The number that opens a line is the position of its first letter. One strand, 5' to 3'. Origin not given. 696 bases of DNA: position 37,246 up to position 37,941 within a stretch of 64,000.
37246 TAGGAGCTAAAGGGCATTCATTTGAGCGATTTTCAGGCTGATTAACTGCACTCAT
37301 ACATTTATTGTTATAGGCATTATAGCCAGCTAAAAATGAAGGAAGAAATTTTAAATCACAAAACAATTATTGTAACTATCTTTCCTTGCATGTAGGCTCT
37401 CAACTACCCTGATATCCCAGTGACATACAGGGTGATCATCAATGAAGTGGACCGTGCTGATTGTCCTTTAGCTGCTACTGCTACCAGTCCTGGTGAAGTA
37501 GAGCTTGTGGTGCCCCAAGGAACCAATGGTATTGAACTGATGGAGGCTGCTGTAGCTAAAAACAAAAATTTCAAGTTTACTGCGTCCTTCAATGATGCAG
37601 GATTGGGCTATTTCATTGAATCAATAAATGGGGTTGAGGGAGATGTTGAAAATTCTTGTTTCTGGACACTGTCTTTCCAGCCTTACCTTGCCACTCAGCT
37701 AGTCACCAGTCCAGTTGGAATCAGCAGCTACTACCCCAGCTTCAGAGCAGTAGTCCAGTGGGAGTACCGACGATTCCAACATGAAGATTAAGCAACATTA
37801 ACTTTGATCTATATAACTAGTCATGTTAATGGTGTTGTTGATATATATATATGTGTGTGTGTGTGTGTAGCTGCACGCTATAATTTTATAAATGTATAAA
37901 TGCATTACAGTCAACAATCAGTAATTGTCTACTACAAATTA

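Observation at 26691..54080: Tandem array of seven paralogous two-exon genes for small secreted proteins with a transcobalamin-beta-domain (DUF4430)-like fold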

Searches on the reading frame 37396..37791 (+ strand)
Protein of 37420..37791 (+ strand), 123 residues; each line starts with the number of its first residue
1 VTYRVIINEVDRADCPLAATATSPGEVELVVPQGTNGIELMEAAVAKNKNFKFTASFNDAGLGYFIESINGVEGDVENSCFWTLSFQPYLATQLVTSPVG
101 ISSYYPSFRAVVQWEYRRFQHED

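Call 5: search_protein_families(library=pfam, proteins=[window:37420-37791:+], max_evalue=10)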
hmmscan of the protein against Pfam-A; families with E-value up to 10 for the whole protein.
window:37420-37791:+ (123 aa): 1 family
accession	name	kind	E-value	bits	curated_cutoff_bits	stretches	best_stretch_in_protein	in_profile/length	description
PF14478.12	DUF4430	-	0.00015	22.6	23.8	1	39-85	6-45/72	Domain of unknown function (DUF4430)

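Call 16: search_solved_structures(query=A1, max_evalue=10, show_alignments=4)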
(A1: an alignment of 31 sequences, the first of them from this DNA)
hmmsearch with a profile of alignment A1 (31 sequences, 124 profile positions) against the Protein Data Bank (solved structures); distinct sequences matched with E-value up to 10: 4.
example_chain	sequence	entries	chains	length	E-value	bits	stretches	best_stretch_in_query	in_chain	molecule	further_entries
2pmv_A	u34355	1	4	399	0.026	17.9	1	28-85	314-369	Gastric intrinsic factor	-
3kq4_A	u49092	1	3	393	0.032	17.6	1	28-85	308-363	Gastric intrinsic factor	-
2mjn_A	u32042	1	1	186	0.56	13.6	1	4-84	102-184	Nucleolysin TIA-1 isoform p40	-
1x4g_A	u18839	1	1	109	0.88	13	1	8-85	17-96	Nucleolysin TIAR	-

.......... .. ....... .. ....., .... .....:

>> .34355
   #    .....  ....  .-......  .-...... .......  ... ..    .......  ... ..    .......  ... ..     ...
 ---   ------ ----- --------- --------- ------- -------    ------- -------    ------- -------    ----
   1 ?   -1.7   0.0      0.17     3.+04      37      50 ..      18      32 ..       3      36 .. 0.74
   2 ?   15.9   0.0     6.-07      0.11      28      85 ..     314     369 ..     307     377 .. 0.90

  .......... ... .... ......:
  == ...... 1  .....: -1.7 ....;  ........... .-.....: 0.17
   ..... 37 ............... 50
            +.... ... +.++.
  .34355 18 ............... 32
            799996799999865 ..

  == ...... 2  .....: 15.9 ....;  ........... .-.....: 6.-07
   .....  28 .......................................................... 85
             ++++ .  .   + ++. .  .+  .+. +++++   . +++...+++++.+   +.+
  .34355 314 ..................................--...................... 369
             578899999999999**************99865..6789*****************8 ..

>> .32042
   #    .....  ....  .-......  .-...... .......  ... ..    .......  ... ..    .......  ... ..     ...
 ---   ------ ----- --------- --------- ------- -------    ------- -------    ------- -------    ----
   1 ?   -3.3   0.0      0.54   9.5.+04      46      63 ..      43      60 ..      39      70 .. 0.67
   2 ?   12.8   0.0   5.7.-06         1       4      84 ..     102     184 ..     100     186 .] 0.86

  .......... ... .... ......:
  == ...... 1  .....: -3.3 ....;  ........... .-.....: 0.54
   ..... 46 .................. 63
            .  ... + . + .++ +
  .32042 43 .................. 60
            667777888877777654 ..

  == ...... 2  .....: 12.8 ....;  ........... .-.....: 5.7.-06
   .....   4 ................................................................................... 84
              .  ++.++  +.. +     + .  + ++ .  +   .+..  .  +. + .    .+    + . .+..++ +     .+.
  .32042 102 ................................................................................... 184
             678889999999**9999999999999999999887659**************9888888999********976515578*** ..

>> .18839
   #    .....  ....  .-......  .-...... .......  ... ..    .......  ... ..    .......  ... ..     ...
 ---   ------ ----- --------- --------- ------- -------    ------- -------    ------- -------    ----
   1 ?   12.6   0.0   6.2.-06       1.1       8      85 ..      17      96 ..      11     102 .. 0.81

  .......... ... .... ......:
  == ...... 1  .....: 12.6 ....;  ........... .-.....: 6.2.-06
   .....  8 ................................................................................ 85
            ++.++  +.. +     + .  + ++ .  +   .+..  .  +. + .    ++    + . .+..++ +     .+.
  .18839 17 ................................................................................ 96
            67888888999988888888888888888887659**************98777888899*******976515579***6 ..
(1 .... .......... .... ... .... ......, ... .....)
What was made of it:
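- The sponge-only profile hits IF β-domain residues 314-369 (E 0.026, call 16).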

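Call 17: search_protein_families(library=pfam, alignment_id=A1, max_evalue=0.1)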
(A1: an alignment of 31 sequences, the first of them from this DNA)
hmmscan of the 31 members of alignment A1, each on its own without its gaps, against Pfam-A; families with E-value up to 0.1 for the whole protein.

A. member 1, seq(131 aa): 1 family
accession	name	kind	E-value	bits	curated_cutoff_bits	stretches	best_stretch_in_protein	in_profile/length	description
PF14478.12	DUF4430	-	0.00019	22.3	23.8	1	47-93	6-45/72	Domain of unknown function (DUF4430)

B. families by the number of members that match (of 31 scanned): 2 families
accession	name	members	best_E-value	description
PF14478.12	DUF4430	22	0.00019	Domain of unknown function (DUF4430)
PF20595.4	pAdhesive_6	1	0.01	Putative adhesive domain (group 6)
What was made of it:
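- On Pfam PF14478 DUF4430 (InterPro 'transcobalamin-like C-terminal domain'): 22 of 31 family members hit at E<0.1, the best at 1.9e-4 (calls 5, 17).
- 22 of 31 members touch Pfam DUF4430 (call 17).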

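Call 26: predict_structure(alignment_id=A1)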
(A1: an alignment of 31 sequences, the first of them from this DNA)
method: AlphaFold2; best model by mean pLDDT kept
length: 131 residues; sequences in the alignment: 31
mean_pLDDT: 85.5   pTM: 0.80
mean pLDDT of the five models: 85.5, 84.9, 81.3, 80.7, 61.3
residues with pLDDT >= 90: 68; 70-90: 43; 50-70: 19; < 50: 1
segments of 3 or more residues with pLDDT < 50: none
pLDDT, mean of each block of 10 residues (from residue 1): 82 94 93 93 86 93 76 86 92 87 76 74 84 37
secondary structure, 60 per line:
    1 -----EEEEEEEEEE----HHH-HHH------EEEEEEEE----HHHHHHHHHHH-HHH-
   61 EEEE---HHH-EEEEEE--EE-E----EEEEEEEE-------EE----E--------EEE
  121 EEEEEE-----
elements in order: E6-15 E33-40 H45-55 E61-64 E72-77 E88-95 E118-126
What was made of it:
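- On Pfam PF14478 DUF4430 (InterPro 'transcobalamin-like C-terminal domain'): The model has pLDDT 85.5 (call 26).
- AlphaFold2 gives pLDDT 85.5 and pTM 0.80 (call 26).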

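Call 30: fold_search(model_id=the predicted structure, library=pdb)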
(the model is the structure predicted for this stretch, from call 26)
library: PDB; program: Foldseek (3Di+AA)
matches with E <= 10: 534; with E <= 0.001: 10
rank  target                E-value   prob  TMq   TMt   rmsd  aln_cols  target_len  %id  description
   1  3kq4_A                5.2e-06  1.00  0.72  0.26   3.7       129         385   19  Structure of Intrinsic Factor-Cobalamin bound to its receptor Cubilin (released 2010-03-09)
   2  2pmv_A                7.6e-06  1.00  0.70  0.26   3.6       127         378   20  Crystal Structure of Human Intrinsic Factor- Cobalamin Complex at 2.6 A Resolution (released 2007-10-30)
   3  8ixt                  9.1e-06  1.00  0.68  0.24   3.0       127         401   15  Rat Transcobalamin in Complex with Glutathionylcobalamin (released 2024-05-22)
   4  4kki                  9.1e-06  1.00  0.68  0.24   2.5       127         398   20  Crystal Structure of Haptocorrin in Complex with CNCbl (released 2013-07-17)
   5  5no0                  3.8e-05  1.00  0.69  0.85   3.0       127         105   16  Beta domain of human transcobalamin in apo form (released 2017-09-27)
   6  7qbg_C                4.0e-05  1.00  0.68  0.25   2.9       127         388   15  TC:CD320 in complex with nanobody TC-Nb4 (released 2022-03-16)
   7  8ixu                  8.5e-05  1.00  0.68  0.24   3.0       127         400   16  Rat Transcobalamin in Complex with Cobalamin (released 2024-05-22)
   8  7qbg_A                1.3e-04  1.00  0.65  0.24   3.2       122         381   17  TC:CD320 in complex with nanobody TC-Nb4 (released 2022-03-16)
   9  4zrp_A                2.7e-04  1.00  0.67  0.23   3.1       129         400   16  TC:CD320 (released 2016-07-20)
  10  7qbf_A                2.9e-04  1.00  0.70  0.24   2.8       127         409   16  TC:CD320 in complex with nanobody TC-Nb34 (released 2022-03-16)
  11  3u7z_B                3.4e-03  1.00  0.50  0.65   4.3       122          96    9  Crystal structure of a putative metal binding protein RUMGNA_00854 (ZP_02040092.1) from Ruminococcus gnavus ATCC 29149 (released 2011-11-02)
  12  3u7z_A                3.9e-03  1.00  0.50  0.63   4.5       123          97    9  Crystal structure of a putative metal binding protein RUMGNA_00854 (ZP_02040092.1) from Ruminococcus gnavus ATCC 29149 (released 2011-11-02)
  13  2lgy_MODEL_1_A        1.4e-02  0.82  0.31  0.41   9.7       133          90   10  Ubiquitin-like domain from HOIL-1 (released 2012-06-20)
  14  3x23_A                2.6e-02  0.69  0.30  0.16   7.7       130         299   15  Radixin complex (released 2015-10-21)
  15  6jbz_B                2.8e-02  0.96  0.37  0.54   7.2       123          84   14  Structural analysis of molybdopterin synthases from two mycobacteria pathogens (released 2019-02-13)
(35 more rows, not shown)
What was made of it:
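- On Pfam PF14478 DUF4430 (InterPro 'transcobalamin-like C-terminal domain'): The Foldseek top ten are all IF, TC or HC (call 30).
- The Foldseek top ten are all IF, TC or haptocorrin, with TM 0.85 normalised to the isolated TC β-domain 5no0 (call 30).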

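Call 31: search_protein_representatives(alignment_id=A1)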
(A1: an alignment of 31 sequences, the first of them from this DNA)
Query: 31 sequences, 124 profile positions. Proteins with E-value up to 0.001 (for the whole library): 209; up to 1e-10: 34; up to 1e-30: 4. The best 150 are listed.
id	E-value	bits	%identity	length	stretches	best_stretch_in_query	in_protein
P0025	3.9e-59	214.4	-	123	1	3-123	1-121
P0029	3.9e-51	188.6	-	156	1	1-122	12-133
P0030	1.2e-42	161.1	-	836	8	27-86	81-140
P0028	3.2e-37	143.6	-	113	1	43-124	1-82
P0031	2.1e-30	121.6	-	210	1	17-101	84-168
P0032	1.1e-29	119.3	-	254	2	14-107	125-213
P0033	8.2e-22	93.9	-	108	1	3-120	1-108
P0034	4.4e-21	91.5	-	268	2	22-119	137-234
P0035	8.6e-18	80.9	-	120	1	3-120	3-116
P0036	1.1e-16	77.3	-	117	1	20-106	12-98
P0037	3.4e-16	75.7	-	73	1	43-99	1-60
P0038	3.6e-16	75.6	-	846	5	57-121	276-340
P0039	5.1e-16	75.1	-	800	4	55-121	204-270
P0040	1.8e-15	73.4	-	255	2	7-107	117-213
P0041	1.8e-15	73.4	-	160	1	4-121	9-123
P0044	1.3e-13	67.3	-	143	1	16-120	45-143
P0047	3.2e-13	66.1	-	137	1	18-121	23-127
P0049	2.3e-12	63.3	-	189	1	2-123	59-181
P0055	2.5e-11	60.0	-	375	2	30-118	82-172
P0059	8.2e-11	58.3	-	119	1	21-123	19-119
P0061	1.2e-10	57.8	-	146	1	28-119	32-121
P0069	6.5e-10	55.4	-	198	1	2-109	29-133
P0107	1.2e-07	48.1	-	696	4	43-120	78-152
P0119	5.8e-07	45.9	-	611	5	22-119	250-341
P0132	1.4e-06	44.6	-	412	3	29-90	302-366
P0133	1.4e-06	44.6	-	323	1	33-108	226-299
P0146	4.8e-06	42.9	-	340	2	5-90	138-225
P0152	7.1e-06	42.4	-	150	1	30-120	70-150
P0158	1.6e-05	41.2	-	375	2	26-108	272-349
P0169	3.2e-05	40.3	-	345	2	36-89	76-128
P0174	6.2e-05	39.3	-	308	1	12-120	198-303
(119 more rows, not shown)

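Call 34: list_cluster_members(proteins=[P0030, P0032, P0034, P0035, P0040, P0044, P0049, P0061, P0069, P0038])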
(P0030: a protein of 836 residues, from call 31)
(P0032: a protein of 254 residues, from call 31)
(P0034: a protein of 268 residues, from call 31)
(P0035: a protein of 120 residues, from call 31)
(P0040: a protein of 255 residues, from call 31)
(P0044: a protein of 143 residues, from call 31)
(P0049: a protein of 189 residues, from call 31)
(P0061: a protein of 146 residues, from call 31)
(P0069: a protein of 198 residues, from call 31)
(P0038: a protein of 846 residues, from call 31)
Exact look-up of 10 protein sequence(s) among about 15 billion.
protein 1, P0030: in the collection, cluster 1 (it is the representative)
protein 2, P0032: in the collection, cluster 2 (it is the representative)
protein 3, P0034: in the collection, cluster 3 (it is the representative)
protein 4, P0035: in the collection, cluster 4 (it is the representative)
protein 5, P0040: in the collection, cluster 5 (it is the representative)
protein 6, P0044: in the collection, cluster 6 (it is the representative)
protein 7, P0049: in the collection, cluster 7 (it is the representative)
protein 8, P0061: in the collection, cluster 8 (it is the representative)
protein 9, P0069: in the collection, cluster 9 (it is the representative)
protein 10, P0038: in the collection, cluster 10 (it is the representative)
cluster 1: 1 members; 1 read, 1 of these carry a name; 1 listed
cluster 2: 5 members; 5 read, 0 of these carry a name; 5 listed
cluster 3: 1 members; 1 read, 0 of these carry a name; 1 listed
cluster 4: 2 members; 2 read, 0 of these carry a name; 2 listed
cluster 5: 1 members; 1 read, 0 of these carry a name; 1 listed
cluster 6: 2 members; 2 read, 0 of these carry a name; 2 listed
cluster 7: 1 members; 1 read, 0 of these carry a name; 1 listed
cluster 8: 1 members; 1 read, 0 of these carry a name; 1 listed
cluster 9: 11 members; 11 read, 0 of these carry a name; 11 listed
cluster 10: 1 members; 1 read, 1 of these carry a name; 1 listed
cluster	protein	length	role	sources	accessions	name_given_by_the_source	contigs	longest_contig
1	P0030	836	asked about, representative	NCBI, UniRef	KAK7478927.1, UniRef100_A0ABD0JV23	hypothetical protein BaRGS_00029794 [Batillaria attramentaria] | DUF4430 domain-containing protein n=1 Tax=Batillaria attramentaria TaxID=370345 ...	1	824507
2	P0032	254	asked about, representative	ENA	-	-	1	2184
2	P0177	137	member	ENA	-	-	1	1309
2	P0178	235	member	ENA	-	-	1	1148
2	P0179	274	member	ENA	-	-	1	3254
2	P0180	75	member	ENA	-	-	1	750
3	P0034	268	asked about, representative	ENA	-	-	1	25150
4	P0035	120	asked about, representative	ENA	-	-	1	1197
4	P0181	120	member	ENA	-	-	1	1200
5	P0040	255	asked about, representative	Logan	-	-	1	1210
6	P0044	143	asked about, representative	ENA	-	-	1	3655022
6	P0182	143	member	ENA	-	-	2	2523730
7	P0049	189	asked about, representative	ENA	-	-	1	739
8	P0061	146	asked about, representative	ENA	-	-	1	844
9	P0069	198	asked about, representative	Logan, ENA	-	-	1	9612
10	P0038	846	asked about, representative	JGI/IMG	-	hypothetical protein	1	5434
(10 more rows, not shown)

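Call 35: search_protein_families(library=pfam, proteins=[P0030, P0032, P0034, P0035, P0040, P0041, P0044, P0047, P0061, P0069], max_evalue=0.01)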
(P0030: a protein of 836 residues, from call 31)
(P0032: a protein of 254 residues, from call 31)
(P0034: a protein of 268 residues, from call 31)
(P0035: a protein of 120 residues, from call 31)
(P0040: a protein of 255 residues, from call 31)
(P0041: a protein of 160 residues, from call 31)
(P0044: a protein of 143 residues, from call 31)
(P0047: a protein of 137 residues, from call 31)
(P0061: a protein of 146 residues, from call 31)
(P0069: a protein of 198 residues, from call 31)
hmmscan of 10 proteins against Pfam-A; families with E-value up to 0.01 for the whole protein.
P0030 (836 aa): 9 families
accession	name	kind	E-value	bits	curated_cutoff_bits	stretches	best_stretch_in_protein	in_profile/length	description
PF14478.12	DUF4430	-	7.8e-09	36.3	23.8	0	772-830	18-71/72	Domain of unknown function (DUF4430)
PF14367.12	DUF4411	-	2.8e-06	27.6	23.5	0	116-144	3-31/159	Domain of unknown function (DUF4411)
PF02479.21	Herpes_IE68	-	6.4e-06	26.3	21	0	100-130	14-44/134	Herpesvirus immediate early protein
PF17677.7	Glyco_hydro38C2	-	7.6e-06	26.4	22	0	236-284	13-64/72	Glycosyl hydrolases family 38 C-terminal beta sandwich domain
PF04140.19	ICMT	-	1.9e-05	25.4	24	0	743-789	12-57/95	Isoprenylcysteine carboxyl methyltransferase (ICMT) family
PF23053.1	UBA_N4BP1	-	0.00026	21.1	27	0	118-142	13-37/45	N4BP1, UBA-like domain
PF14833.11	NAD_binding_11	-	0.00096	19.8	30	0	111-136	28-53/122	NAD-binding of NADP-dependent 3-hydroxyisobutyrate dehydrogenase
PF09959.14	DUF2193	-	0.0057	15.6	25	0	154-184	137-167/498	Uncharacterized protein conserved in archaea (DUF2193)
PF04071.17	zf-like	-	0.0071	16.7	27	0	246-276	33-63/82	Cysteine-rich small domain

P0032 (254 aa): 1 family
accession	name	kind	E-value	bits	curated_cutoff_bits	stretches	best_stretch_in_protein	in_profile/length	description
PF14478.12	DUF4430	-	2.7e-05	25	23.8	0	8-89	1-71/72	Domain of unknown function (DUF4430)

P0034 (268 aa): 0 families

P0035 (120 aa): 1 family
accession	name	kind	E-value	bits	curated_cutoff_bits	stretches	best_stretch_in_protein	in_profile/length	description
PF14478.12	DUF4430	-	0.0043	17.9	23.8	0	37-84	2-46/72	Domain of unknown function (DUF4430)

P0040 (255 aa): 0 families

P0041 (160 aa): 0 families

P0044 (143 aa): 1 family
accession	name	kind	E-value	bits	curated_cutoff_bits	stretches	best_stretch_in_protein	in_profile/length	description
PF14478.12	DUF4430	-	0.00066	20.5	23.8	1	82-143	18-72/72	Domain of unknown function (DUF4430)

P0047 (137 aa): 1 family
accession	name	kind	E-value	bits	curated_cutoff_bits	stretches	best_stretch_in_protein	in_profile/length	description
PF14478.12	DUF4430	-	0.00049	20.9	23.8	1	41-124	1-70/72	Domain of unknown function (DUF4430)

P0061 (146 aa): 0 families

P0069 (198 aa): 0 families

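Call 37: find_homologous_proteins(query=A2, max_evalue=0.001)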
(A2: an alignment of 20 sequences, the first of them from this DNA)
Query A2 (20 sequences) (131 aa, profile of the alignment): 103 proteins with E <= 0.001 among 2444 candidates.
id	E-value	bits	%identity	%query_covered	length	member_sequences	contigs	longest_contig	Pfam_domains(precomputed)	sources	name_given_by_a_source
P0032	2.3e-75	269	32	73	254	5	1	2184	PF14478.13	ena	-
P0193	4.6e-74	265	38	44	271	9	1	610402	-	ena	-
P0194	6.7e-69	248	33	66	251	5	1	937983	-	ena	-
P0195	1.0e-68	247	29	81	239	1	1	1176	PF14478.13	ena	-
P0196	1.8e-68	247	28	79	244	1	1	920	PF14478.13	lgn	-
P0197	7.3e-65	235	32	75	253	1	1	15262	PF14478.13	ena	-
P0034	2.8e-64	233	30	92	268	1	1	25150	-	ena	-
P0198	1.7e-45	172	33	92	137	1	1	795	PF14478.13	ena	-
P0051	1.8e-45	172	33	78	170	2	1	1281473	-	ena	-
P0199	9.8e-45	170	32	82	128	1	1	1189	-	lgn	-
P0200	4.9e-44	167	28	98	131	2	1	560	-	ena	-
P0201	4.6e-43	164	33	71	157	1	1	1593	-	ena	-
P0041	1.6e-42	162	36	53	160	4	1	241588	-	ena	-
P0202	1.0e-41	160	36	80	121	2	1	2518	-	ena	-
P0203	1.8e-41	159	32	82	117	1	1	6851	-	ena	-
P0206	4.6e-40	155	35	72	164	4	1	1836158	-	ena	-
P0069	4.7e-40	154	30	94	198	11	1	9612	-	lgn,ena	-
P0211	5.8e-38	148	33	92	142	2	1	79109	-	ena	-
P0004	2.8e-36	142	78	99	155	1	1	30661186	-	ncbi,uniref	ncbi:uncharacterized protein [Dysidea avara]|uniref:uncharacterized protein n=1 Tax=Dysidea avara Ta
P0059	4.7e-36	142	30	76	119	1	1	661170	-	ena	-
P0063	1.4e-28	117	32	68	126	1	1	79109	PF14478.13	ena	-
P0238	4.7e-11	60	33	67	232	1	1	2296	PF14478.13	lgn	-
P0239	8.1e-10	56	34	67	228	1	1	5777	PF14478.13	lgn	-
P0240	7.6e-9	53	37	69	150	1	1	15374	PF14478.13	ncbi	-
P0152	1.3e-8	53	37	69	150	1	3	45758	PF14478.13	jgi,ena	-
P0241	5.3e-8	51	30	86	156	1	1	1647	PF14478.13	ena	-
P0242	5.7e-8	51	32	58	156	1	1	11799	PF14478.13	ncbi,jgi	jgi:hypothetical protein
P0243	1.2e-7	50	41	51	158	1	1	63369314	-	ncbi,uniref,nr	ncbi:uncharacterized protein LOC128232406 [Mya arenaria]|uniref:uncharacterized protein LOC128232406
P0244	2.4e-4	39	38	46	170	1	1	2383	PF14478.13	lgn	-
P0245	5.1e-4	38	28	65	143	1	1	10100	PF14478.13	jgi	-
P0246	5.6e-4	38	38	50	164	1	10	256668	PF14478.13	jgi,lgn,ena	-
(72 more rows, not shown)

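Call 38: list_cluster_members(proteins=[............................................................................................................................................, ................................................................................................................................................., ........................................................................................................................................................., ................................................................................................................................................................, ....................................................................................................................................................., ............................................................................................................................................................, P0243, P0240, P0242])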
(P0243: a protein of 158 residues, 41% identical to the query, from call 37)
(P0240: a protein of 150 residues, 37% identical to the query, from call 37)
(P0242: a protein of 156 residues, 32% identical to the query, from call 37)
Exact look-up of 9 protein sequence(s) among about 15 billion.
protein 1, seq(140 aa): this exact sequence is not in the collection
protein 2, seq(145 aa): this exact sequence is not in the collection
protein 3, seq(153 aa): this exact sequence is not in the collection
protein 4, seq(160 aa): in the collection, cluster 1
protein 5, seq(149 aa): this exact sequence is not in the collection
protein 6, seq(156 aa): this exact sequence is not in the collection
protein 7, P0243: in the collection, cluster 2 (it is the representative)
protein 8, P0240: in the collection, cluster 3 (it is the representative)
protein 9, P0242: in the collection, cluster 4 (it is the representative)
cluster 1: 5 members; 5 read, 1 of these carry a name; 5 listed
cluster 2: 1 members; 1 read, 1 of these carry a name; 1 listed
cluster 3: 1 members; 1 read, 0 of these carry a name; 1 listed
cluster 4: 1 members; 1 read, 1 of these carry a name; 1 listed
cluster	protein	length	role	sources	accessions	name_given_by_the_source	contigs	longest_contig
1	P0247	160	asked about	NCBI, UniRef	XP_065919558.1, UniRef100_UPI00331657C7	uncharacterized protein [Dysidea avara] | uncharacterized protein n=1 Tax=Dysidea avara TaxID=196820 RepID=UPI00331657C7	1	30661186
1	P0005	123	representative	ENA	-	-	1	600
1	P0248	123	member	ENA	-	-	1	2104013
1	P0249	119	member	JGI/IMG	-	-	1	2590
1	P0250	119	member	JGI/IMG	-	-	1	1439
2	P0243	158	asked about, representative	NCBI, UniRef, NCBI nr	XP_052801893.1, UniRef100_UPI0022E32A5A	uncharacterized protein LOC128232406 [Mya arenaria] | uncharacterized protein LOC128232406 n=1 Tax=Mya arenaria TaxID=6604 RepID=UPI0022E32A5A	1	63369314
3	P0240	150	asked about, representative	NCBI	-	-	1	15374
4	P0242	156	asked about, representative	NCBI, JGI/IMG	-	hypothetical protein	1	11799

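Call 39: find_encoding_contigs(protein=P0044, flank=10000, max_places=2)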
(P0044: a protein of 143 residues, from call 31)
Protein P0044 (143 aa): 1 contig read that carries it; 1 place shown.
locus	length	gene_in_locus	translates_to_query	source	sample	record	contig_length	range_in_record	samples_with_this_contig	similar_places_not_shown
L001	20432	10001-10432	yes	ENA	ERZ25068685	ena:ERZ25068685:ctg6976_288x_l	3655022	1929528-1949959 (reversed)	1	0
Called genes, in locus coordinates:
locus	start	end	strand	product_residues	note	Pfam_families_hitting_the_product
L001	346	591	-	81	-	-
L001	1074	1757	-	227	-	-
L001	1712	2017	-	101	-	-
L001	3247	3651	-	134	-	-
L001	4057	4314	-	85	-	-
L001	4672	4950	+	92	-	-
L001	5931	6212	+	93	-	-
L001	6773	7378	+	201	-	-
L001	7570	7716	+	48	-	-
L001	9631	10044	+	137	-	-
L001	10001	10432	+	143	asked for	-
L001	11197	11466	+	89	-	-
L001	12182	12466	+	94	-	-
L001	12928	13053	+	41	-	-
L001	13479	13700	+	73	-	-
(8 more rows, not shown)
